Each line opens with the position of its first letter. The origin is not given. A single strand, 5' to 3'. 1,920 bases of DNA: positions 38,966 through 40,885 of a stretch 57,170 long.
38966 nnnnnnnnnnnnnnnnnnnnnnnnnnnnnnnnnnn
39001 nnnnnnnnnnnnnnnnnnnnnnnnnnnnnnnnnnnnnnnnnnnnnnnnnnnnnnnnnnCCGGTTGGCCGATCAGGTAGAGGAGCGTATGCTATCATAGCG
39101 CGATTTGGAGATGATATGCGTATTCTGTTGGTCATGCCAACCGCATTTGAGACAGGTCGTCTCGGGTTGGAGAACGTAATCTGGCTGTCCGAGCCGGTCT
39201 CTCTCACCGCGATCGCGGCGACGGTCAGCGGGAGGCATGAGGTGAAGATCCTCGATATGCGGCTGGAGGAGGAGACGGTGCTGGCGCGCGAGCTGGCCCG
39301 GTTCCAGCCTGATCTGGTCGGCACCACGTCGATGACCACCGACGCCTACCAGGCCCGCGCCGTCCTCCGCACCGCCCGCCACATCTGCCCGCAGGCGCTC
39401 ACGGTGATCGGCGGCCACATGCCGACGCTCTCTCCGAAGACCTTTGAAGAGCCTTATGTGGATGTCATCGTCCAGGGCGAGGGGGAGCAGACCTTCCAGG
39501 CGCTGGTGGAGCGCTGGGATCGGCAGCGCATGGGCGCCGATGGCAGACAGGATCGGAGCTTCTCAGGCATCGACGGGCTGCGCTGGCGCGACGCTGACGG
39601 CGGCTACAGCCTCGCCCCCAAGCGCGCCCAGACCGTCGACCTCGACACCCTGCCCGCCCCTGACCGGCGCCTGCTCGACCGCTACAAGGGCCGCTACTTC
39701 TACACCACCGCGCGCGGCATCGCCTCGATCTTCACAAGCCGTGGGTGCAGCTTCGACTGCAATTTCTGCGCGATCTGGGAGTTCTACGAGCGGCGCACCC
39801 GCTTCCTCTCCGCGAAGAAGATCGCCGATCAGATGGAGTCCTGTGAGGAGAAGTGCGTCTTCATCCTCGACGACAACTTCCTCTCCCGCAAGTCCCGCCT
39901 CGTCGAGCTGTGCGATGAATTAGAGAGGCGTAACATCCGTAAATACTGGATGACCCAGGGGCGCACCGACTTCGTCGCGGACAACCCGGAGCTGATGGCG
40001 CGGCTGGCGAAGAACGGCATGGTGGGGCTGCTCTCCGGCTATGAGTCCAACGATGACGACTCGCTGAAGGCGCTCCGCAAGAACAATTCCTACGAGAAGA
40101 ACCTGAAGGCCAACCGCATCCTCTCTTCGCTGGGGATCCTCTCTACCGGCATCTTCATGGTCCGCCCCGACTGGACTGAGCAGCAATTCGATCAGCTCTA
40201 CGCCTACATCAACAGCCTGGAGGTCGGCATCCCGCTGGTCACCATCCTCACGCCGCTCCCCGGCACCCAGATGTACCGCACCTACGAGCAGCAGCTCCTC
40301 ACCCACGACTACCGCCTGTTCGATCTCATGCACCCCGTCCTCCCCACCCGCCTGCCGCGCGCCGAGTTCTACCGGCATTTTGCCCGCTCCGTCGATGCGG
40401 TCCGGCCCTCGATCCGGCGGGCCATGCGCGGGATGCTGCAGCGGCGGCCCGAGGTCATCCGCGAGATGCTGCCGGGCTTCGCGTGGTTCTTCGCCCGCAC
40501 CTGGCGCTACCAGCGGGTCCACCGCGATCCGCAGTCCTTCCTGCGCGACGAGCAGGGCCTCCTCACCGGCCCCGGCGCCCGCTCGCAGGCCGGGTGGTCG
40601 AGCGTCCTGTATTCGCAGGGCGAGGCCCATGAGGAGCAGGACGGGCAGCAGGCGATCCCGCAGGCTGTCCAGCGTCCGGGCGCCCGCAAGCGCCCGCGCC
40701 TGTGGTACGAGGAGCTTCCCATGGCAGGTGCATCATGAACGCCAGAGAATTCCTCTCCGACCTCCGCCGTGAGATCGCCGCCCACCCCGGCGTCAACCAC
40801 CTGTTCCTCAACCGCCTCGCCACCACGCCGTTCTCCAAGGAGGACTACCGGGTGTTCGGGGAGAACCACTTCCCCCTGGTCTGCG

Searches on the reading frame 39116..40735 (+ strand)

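Call 77: search_protein_families(library=pfam, max_evalue=0.001, proteins=[window:39116-40735:+])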
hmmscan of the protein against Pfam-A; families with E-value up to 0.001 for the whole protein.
seq(540 aa): 2 families
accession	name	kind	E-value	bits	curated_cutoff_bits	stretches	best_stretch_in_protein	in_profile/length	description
PF02310.24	B12-binding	-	5.1e-20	71.9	32.1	1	26-131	13-121/121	B12 binding domain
PF04055.27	Radical_SAM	-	1.7e-17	64.5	29.5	1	206-364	2-165/166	Radical SAM superfamily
